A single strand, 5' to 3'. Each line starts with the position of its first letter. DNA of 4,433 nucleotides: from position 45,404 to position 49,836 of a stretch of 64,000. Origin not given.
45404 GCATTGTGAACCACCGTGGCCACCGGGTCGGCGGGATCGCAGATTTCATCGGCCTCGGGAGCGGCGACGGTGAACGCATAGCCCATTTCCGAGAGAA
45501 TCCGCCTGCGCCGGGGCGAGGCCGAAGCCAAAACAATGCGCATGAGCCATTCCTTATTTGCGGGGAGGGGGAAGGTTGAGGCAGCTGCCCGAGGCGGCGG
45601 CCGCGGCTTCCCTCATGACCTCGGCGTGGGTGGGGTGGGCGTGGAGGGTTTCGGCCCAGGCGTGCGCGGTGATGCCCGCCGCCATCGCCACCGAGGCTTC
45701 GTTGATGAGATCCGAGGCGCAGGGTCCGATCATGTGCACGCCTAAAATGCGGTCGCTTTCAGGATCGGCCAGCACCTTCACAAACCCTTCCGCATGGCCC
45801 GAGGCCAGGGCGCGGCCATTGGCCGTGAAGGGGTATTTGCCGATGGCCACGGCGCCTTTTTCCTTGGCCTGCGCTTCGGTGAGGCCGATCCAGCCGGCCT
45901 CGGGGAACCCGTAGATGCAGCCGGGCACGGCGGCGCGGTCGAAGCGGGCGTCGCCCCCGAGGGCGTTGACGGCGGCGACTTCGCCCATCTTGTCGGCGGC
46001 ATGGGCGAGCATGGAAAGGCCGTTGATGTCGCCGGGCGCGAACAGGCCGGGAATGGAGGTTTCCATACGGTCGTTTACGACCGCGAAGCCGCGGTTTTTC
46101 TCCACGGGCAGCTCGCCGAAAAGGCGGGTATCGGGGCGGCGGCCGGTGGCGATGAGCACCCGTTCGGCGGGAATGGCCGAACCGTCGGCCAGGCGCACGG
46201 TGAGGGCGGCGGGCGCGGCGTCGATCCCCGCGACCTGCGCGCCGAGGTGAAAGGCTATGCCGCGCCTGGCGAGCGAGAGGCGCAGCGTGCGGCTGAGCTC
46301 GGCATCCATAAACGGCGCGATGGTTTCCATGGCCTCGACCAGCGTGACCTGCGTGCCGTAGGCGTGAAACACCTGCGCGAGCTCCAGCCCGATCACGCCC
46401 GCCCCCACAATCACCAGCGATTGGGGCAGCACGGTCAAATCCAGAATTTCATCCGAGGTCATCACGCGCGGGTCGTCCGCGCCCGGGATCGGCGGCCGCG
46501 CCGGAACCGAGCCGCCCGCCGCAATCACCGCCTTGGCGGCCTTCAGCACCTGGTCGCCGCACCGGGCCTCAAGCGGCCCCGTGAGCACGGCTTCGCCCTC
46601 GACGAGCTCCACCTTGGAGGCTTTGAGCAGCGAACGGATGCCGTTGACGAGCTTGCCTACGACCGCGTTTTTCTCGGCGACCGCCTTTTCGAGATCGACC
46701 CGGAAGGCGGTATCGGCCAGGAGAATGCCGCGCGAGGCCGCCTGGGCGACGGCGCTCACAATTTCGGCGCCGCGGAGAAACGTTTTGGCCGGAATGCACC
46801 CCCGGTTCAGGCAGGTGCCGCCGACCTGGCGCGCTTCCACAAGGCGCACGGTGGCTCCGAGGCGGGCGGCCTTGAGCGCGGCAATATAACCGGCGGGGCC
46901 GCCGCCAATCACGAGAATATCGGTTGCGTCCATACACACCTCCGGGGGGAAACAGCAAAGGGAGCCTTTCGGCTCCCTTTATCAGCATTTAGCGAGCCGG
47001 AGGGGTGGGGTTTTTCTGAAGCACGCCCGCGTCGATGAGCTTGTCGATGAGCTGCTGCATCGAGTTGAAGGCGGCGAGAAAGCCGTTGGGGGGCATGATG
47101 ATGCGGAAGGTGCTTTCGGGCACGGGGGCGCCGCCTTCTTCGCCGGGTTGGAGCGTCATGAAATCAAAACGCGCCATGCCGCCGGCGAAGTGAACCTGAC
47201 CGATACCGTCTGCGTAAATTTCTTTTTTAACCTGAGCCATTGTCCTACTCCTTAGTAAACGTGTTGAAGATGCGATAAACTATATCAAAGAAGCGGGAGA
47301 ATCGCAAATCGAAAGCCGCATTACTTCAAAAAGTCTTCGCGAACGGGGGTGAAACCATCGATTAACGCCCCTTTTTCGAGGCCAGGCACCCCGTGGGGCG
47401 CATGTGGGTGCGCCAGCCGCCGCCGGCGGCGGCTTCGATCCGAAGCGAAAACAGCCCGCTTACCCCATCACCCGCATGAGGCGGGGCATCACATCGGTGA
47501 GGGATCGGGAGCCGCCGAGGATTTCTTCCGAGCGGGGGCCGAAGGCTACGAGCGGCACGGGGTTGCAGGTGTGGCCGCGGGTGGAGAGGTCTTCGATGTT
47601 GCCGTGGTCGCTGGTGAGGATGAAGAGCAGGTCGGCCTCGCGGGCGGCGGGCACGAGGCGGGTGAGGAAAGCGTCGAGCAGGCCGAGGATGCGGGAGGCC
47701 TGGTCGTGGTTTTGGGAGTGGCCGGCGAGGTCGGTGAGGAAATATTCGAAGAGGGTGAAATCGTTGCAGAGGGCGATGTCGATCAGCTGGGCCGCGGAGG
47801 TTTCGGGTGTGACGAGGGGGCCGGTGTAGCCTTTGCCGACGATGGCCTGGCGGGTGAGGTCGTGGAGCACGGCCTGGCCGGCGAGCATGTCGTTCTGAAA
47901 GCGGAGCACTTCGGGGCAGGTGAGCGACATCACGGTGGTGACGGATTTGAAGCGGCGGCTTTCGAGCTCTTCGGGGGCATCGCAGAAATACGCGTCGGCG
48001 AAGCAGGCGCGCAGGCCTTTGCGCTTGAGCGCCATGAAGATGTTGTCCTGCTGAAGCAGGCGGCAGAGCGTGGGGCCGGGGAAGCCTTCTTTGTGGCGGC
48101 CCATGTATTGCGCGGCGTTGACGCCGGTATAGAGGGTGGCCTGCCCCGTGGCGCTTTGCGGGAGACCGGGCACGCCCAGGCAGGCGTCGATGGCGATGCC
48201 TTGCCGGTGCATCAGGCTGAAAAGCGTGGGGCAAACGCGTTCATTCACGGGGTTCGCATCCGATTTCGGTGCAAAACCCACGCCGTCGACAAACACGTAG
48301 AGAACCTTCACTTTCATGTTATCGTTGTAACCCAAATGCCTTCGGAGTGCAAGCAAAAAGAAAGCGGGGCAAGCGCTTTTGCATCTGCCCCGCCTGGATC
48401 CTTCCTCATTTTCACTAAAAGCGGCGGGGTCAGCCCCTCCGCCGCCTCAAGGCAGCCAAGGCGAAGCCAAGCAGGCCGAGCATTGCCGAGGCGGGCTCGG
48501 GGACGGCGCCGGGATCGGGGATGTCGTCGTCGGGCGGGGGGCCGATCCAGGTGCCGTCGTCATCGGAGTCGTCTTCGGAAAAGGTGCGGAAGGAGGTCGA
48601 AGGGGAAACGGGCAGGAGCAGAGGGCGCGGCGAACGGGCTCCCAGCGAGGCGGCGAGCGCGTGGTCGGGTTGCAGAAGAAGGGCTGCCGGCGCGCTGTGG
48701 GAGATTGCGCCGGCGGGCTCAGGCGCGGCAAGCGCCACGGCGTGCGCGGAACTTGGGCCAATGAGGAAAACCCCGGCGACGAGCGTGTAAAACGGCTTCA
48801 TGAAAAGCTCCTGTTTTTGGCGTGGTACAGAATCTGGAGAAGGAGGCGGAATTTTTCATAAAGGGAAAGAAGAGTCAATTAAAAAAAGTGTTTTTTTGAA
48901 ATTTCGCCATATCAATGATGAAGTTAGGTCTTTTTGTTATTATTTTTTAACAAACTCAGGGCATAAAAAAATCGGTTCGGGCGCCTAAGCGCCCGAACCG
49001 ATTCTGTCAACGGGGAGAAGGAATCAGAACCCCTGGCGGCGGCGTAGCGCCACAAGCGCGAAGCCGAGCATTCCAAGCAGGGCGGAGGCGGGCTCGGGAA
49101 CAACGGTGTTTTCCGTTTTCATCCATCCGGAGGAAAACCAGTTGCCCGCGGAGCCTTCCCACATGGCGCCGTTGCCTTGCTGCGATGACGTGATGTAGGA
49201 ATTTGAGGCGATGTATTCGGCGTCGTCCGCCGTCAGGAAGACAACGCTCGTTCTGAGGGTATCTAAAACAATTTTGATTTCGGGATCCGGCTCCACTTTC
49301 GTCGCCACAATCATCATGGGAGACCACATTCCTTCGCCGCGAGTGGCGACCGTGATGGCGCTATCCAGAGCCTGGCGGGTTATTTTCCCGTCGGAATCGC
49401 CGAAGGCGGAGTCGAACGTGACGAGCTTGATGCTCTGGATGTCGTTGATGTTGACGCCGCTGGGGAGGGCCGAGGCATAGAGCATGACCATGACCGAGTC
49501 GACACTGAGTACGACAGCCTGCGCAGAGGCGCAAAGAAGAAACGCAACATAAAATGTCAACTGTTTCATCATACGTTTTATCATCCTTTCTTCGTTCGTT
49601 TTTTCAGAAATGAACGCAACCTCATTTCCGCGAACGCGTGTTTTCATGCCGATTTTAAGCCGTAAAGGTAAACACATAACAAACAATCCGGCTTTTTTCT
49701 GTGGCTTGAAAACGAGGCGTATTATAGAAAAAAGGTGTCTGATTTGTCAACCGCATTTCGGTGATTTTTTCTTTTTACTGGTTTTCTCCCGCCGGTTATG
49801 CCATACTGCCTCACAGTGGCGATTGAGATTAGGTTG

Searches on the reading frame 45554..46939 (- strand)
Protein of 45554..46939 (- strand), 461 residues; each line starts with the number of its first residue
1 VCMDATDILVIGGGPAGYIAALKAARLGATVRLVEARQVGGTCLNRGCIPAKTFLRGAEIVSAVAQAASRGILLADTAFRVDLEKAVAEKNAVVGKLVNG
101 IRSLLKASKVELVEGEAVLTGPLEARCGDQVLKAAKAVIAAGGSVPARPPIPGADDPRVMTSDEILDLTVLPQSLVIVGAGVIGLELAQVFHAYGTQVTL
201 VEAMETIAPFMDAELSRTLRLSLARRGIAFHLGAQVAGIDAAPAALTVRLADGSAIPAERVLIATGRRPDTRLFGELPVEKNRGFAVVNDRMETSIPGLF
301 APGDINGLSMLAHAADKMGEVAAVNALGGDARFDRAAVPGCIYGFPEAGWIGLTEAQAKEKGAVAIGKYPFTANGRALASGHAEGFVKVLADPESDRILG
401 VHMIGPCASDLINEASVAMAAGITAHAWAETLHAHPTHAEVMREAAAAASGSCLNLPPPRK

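Call 50: search_protein_families(library=pfam, proteins=[window:45554-46939:-], max_evalue=0.01)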
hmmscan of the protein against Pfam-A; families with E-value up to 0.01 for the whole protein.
window:45554-46939:- (461 aa): 20 families
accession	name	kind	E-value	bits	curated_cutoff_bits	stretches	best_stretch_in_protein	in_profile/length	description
PF07992.20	Pyr_redox_2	-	1e-67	229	26.1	1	7-319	2-291/291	Pyridine nucleotide-disulphide oxidoreductase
PF02852.28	Pyr_redox_dim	-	3.1e-36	124.4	25.3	1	338-446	1-110/110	Pyridine nucleotide-disulphide oxidoreductase, dimerisation domain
PF00070.33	Pyr_redox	-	2.1e-22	79.8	22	1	175-250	2-79/82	Pyridine nucleotide-disulphide oxidoreductase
PF13738.12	Pyr_redox_3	-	1.1e-16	61.4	30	1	129-303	120-305/305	Pyridine nucleotide-disulphide oxidoreductase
PF01134.28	GIDA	-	3e-12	46.8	22.1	1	7-122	1-123/391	Glucose inhibited division protein A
PF03486.20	HI0933_like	-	4.4e-10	39.8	50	1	7-38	2-33/244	HI0933-like protein Rossmann domain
PF12831.13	FAD_oxidored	-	2.2e-09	37.6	27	1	7-69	1-65/416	FAD dependent oxidoreductase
PF01266.30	DAO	-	2.7e-08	34.2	27.9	1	7-42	1-38/353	FAD dependent oxidoreductase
PF01494.25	FAD_binding_3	-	2.7e-08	33.9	22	2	6-38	2-34/349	FAD binding domain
PF13450.12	NAD_binding_8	-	2.4e-07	31.4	21.9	1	10-45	1-37/68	NAD(P)-binding Rossmann-like domain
PF05834.18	Lycopene_cycl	-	8.6e-06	25.5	23.4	0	175-207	2-36/380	Lycopene cyclase protein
PF01262.27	AlaDh_PNT_C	-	1.3e-05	25.2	23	1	5-38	28-61/214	Alanine dehydrogenase/PNT, C-terminal domain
PF00890.30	FAD_binding_2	-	1.7e-05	24.6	20.4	1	7-41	1-36/414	FAD binding domain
PF02737.24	3HCDH_N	-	8e-05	23.1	22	1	176-220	3-47/180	3-hydroxyacyl-CoA dehydrogenase, NAD binding domain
PF04820.20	Trp_halogenase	-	0.0017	17.8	21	1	7-51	1-49/458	Tryptophan halogenase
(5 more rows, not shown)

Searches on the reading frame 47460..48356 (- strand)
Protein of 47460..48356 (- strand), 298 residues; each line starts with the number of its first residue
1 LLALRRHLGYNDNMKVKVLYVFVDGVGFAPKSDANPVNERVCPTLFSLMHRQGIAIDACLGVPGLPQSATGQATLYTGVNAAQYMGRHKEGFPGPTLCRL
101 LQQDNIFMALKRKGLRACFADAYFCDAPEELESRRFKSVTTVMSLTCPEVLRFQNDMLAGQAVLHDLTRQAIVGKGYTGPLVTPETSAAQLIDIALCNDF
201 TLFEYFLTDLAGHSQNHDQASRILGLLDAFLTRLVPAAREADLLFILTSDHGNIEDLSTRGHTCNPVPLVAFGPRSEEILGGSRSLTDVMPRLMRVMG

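Call 50: search_protein_families(library=pfam, proteins=[window:47460-48356:-], max_evalue=0.01)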
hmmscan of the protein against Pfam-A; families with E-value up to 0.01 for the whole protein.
window:47460-48356:- (298 aa): 2 families
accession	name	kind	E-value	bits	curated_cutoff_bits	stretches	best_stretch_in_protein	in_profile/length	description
PF01676.23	Metalloenzyme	-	9.2e-20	71.6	24.3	1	17-296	2-247/252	Metalloenzyme superfamily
PF01663.27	Phosphodiest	-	0.0024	18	23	1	199-252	161-220/342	Type I phosphodiesterase / nucleotide pyrophosphatase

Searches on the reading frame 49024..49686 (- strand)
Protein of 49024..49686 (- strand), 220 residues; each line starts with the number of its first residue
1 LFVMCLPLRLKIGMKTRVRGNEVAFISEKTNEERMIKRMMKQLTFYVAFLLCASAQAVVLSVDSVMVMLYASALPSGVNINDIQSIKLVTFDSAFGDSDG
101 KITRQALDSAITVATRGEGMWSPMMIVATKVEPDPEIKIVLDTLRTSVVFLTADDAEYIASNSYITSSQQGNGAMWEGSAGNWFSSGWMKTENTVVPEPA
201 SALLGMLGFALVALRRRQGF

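Call 6: search_protein_families(library=pfam, proteins=[window:49024-49686:-], max_evalue=0.01)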
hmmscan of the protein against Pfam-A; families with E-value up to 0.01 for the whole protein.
window:49024-49686:- (220 aa): 1 family
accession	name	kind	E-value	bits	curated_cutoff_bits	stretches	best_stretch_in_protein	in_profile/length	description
PF07589.16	PEP-CTERM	-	8.6e-05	22.9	20.7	1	196-217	2-24/24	PEP-CTERM motif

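Call 7: search_protein_families(library=ncbifam, proteins=[window:49024-49686:-], max_evalue=0.01)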
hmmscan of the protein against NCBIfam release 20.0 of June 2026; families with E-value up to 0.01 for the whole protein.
window:49024-49686:- (220 aa): 3 families
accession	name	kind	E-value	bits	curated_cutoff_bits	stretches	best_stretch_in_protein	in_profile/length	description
NF038129.1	PEP_NF038129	equivalog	0.00013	21.9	65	1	191-217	167-192/194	NF038129 family PEP-CTERM protein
NF041927.1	Xrt_dep_XDP1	equivalog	0.0022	18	125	1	190-218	213-242/242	exosortase-dependent surface protein XDP1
NF033554.9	floc_PepA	equivalog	0.0053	16.6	80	0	150-217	186-259/261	flocculation-associated PEP-CTERM protein PepA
